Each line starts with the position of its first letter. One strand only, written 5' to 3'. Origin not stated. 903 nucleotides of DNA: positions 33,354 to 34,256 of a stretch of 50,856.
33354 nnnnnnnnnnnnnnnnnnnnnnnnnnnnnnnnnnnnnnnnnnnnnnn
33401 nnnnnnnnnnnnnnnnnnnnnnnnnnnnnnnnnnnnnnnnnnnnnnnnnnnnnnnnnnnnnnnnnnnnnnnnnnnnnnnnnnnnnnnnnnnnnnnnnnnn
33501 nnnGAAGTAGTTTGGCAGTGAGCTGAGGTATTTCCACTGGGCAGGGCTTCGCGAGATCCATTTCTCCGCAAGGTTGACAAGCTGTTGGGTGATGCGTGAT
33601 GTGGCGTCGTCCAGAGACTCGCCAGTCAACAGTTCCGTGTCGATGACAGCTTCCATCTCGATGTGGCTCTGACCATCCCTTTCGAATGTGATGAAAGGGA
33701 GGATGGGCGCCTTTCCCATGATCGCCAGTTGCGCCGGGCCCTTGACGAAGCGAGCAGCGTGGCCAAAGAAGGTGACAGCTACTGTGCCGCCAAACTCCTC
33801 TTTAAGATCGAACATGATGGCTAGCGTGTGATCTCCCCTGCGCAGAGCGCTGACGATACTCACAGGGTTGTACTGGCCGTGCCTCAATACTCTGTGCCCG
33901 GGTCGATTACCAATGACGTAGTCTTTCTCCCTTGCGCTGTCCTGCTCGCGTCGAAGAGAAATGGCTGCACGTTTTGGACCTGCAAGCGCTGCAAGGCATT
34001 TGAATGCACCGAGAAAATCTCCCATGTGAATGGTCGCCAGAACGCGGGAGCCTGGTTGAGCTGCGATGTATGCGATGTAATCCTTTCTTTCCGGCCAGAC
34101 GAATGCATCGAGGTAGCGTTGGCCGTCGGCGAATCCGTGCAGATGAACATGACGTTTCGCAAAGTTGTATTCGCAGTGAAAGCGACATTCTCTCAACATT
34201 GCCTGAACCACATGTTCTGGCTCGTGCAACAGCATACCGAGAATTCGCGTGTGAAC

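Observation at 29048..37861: Candidate lipid-tailored double-glycine peptide system: FAAL-ACP-LPLAT acyltransferase fused in one operon with HlyD/C39-ABC exporter, precursor peptide and membrane protein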

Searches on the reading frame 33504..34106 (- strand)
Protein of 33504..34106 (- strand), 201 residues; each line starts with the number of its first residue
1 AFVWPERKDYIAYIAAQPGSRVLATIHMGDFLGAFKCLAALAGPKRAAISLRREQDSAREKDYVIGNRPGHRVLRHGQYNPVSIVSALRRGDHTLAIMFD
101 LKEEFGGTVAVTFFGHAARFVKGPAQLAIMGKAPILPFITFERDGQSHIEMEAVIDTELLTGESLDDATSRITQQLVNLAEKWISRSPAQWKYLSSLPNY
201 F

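Call 55: search_solved_structures(query=window:33504-34106:-, max_evalue=10, show_alignments=3)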
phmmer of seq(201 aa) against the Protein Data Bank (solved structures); distinct sequences matched with E-value up to 10: 3.
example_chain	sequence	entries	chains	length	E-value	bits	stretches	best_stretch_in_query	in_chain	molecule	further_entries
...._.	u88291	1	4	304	0.00026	24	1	22-194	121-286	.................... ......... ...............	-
5f2t_A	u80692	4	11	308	0.00027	23.9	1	22-194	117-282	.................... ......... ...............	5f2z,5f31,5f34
7ojt_A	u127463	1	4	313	0.00028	23.9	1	22-194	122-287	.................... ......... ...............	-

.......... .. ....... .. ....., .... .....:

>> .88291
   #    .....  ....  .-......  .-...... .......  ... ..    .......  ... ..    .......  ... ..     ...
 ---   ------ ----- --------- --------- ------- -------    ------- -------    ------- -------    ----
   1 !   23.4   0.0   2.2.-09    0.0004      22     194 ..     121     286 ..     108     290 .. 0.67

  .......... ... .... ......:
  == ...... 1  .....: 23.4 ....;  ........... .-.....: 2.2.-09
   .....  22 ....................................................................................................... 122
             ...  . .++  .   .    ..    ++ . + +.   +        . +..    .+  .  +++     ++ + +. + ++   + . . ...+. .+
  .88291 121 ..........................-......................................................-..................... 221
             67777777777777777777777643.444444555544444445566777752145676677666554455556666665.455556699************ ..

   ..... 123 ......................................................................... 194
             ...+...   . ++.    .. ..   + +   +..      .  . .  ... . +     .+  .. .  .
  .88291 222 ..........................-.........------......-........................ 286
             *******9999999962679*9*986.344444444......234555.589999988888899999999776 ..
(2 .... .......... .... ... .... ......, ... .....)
